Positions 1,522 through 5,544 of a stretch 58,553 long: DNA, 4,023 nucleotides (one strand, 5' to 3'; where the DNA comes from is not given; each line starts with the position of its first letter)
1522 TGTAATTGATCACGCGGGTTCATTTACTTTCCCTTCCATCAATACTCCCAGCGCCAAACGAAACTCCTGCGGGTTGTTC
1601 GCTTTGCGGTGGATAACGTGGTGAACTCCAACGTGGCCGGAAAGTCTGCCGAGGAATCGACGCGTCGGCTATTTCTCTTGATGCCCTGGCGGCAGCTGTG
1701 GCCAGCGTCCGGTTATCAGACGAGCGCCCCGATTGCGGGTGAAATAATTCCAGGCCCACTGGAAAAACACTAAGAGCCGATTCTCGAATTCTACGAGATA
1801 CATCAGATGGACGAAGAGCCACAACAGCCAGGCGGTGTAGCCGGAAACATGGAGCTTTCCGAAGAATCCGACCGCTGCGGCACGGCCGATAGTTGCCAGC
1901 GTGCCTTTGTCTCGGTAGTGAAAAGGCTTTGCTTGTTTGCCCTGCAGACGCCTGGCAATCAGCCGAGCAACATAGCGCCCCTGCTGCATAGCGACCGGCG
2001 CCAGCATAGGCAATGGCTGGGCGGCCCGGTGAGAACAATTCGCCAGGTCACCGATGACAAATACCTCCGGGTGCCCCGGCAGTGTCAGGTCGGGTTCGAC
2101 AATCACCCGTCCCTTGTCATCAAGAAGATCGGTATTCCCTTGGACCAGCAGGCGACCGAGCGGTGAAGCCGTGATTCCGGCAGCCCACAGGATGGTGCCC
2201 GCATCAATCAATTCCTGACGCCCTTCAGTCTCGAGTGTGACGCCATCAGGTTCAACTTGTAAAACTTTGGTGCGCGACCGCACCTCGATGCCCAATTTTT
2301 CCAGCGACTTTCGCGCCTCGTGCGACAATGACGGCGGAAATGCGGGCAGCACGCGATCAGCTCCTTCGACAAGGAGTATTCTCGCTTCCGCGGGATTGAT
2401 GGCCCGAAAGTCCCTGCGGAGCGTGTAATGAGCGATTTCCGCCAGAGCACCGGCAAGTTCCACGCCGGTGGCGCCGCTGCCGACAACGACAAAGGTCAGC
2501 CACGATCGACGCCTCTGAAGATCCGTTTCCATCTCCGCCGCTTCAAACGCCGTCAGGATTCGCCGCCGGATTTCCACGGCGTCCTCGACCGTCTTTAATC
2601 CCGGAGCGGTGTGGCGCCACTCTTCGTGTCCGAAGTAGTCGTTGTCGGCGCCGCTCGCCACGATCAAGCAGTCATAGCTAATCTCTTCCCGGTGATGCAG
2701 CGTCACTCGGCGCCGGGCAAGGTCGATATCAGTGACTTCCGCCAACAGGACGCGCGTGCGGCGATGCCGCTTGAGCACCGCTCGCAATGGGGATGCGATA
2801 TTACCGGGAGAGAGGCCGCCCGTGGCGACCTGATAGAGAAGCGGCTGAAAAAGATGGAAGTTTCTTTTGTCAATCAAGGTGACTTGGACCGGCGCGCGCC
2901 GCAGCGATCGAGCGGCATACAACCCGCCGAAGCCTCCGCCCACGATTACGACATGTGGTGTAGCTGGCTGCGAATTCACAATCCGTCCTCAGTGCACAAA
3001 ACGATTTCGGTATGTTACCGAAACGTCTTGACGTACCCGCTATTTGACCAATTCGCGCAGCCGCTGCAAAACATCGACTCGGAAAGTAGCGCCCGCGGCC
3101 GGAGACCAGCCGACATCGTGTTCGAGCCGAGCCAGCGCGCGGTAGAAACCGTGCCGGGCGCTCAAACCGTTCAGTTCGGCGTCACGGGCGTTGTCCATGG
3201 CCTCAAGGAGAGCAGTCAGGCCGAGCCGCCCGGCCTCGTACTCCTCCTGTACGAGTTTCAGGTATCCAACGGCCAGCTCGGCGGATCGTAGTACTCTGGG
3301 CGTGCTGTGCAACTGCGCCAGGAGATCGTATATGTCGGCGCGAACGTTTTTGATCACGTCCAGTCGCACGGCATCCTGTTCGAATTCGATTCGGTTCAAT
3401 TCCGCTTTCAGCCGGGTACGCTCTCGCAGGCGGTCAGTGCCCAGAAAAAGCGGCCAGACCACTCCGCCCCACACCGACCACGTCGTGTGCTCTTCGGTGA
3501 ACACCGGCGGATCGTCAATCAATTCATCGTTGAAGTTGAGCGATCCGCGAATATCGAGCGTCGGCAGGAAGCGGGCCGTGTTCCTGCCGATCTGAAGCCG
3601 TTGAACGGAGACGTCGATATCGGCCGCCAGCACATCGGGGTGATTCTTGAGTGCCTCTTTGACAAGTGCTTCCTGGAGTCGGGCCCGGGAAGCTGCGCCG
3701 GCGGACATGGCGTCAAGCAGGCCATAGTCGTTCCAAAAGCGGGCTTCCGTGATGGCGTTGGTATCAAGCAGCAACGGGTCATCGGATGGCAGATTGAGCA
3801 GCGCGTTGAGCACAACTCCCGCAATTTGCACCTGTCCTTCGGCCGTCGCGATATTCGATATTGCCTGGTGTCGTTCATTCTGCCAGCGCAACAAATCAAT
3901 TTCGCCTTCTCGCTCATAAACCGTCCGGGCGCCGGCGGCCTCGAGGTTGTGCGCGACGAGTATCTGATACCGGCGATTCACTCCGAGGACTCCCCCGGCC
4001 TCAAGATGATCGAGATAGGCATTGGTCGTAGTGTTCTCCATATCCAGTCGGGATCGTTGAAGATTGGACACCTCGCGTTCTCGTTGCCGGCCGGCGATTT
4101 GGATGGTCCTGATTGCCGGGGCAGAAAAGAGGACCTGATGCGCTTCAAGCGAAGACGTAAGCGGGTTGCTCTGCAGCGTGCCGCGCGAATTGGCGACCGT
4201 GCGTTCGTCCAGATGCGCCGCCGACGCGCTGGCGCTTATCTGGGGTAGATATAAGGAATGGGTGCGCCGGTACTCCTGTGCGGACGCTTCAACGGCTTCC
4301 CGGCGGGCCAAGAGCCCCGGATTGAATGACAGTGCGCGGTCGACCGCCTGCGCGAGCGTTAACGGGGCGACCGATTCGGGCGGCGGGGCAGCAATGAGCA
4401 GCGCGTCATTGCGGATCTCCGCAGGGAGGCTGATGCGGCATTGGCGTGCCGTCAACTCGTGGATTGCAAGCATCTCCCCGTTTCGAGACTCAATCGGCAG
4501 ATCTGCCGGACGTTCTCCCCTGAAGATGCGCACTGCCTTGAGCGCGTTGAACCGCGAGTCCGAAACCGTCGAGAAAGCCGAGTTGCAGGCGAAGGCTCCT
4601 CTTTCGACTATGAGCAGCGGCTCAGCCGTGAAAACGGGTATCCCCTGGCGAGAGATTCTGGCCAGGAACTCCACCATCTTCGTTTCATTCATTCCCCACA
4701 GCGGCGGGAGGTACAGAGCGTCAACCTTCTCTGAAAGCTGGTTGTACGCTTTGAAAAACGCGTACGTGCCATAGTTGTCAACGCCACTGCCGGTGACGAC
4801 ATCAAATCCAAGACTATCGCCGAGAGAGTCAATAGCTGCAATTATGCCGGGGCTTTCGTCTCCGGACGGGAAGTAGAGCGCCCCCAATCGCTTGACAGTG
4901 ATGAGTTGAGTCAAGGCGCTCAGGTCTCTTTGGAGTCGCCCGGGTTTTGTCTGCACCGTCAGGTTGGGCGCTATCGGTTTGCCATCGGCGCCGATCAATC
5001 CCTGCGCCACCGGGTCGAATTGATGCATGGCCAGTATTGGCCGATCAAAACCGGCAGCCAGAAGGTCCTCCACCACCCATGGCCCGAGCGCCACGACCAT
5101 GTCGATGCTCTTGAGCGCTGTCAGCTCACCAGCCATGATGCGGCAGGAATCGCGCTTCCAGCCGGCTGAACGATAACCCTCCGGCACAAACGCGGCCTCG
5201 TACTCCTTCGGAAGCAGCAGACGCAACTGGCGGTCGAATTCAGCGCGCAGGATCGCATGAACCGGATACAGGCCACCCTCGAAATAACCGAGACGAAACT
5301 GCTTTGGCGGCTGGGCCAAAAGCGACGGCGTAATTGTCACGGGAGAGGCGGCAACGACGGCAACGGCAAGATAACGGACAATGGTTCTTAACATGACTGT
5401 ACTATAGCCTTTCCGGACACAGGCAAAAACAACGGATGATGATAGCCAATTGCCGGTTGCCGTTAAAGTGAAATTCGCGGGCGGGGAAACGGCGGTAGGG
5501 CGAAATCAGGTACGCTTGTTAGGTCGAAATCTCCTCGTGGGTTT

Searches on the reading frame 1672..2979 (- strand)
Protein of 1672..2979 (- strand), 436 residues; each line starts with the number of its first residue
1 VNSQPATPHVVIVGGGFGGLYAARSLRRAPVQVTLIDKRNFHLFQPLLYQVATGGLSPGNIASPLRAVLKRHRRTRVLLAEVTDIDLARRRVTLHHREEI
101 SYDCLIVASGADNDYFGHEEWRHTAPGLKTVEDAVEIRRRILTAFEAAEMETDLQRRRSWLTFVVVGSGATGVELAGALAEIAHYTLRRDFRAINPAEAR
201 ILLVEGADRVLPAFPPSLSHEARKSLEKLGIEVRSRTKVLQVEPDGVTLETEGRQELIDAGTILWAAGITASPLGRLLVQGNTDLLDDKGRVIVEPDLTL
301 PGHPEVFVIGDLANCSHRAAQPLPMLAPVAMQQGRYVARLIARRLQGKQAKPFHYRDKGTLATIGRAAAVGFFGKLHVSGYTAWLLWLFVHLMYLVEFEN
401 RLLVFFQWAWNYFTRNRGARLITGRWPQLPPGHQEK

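Call 20: search_protein_families(library=ncbifam, proteins=[window:1672-2979:-], max_evalue=0.00001)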
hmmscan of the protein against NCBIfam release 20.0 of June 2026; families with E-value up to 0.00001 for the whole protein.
window:1672-2979:- (436 aa): 23 families
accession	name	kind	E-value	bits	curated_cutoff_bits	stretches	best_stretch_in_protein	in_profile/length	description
TIGR03169.1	Nterm_to_SelD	hypoth_equivalog_domain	8.5e-30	104.3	310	1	10-385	2-352/365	pyridine nucleotide-disulfide oxidoreductase family protein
TIGR04369.1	fusion_not_SelD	hypoth_equivalog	8.2e-17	60.6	700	1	26-378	20-317/701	oxidoreductase/SelD-related fusion protein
TIGR01350.1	lipoamide_DH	equivalog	3e-16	59.2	408.8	1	151-346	161-334/461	dihydrolipoyl dehydrogenase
NF049943.1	SQR_III_seleno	exception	2.5e-14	52.9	525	1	9-146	2-144/406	type III sulfide quinone reductase, selenoprotein subtype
TIGR03385.1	CoA_CoA_reduc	equivalog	1.5e-11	43.8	578.8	1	10-350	2-318/439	CoA-disulfide reductase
NF042949.2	3PPDioc_HcaD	equivalog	5.9e-11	41.7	450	1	80-319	77-282/386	3-phenylpropionate/cinnamic acid dioxygenase ferredoxin--NAD(+) reductase subunit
NF003437.0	PRK04965.1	equivalog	1.8e-10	40.4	392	1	9-349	4-303/378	NADH:flavorubredoxin reductase NorW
TIGR02053.1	MerA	equivalog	2e-10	40.3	454.45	1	90-339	117-326/465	mercury(II) reductase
NF045765.1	PhenlGlyoxDHPadH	equivalog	3.3e-09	36.1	475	1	10-342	5-308/416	NADH-dependent phenylglyoxylate dehydrogenase subunit epsilon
NF003585.0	PRK05249.1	equivalog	1.8e-08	33.5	465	1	198-346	199-338/464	Si-specific NAD(P)(+) transhydrogenase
NF009410.0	PRK12771.1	subfamily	4.2e-08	32.2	516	1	5-351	136-451/566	NAD(P)-binding protein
NF004945.0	PRK06292.2-3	equivalog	1.3e-07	30.9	494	1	199-341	195-325/457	dihydrolipoyl dehydrogenase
NF046103.1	NOXase_Strep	equivalog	1.9e-07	30.4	600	0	78-320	74-288/442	H2O-forming NADH oxidase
NF041682.1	ant_diox_AndAa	equivalog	4e-07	29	650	0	77-142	77-143/406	anthranilate 1,2-dioxygenase system ferredoxin--NAD(+) reductase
NF007123.0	PRK09564.1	equivalog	4.1e-07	29.1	458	1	10-350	3-319/444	CoA-disulfide reductase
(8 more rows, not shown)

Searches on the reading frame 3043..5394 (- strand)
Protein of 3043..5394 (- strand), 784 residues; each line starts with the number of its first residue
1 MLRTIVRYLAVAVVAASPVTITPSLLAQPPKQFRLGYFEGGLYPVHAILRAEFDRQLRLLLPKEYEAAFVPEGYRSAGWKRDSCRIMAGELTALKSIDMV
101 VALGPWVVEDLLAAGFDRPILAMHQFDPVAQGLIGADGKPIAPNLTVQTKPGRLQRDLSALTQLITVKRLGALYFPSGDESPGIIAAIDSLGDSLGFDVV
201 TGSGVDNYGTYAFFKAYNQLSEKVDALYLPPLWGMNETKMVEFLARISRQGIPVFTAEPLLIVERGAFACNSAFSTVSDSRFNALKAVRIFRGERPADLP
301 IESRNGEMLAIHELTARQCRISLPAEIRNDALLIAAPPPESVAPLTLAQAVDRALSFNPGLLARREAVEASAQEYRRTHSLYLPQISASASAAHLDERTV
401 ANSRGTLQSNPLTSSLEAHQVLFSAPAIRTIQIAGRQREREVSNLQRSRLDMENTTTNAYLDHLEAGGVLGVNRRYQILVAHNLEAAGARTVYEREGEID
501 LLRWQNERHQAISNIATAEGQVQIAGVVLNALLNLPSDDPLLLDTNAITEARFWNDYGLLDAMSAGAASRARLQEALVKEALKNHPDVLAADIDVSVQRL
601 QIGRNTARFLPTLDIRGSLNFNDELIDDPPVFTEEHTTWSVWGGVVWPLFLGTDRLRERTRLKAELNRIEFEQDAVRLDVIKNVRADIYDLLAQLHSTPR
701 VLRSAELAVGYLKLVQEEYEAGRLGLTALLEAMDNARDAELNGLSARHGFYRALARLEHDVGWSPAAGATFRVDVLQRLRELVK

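Call 20: search_protein_families(library=ncbifam, proteins=[window:3043-5394:-], max_evalue=0.00001)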
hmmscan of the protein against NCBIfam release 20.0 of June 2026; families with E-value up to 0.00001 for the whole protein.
window:3043-5394:- (784 aa): 5 families
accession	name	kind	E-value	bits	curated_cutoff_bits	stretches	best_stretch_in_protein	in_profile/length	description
TIGR01844.1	type_I_sec_TolC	subfamily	2.3e-27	96.1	225.15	1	344-762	2-398/414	TolC family outer membrane protein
TIGR01845.1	outer_NodT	subfamily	3.4e-11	42.6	210.05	1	347-759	59-455/460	efflux transporter outer membrane subunit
NF007002.0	PRK09465.1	equivalog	6.9e-10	38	495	1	347-472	26-148/460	outer membrane channel protein TolC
NF041285.1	ABC_SBP_TrpX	equivalog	8.9e-08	31.6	390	1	98-331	93-321/322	tryptophan ABC transporter substrate-binding protein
NF033143.1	efflux_OM_AdeK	equivalog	4.4e-06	25.7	900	0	572-651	271-348/480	multidrug efflux RND transporter AdeIJK outer membrane channel subunit AdeK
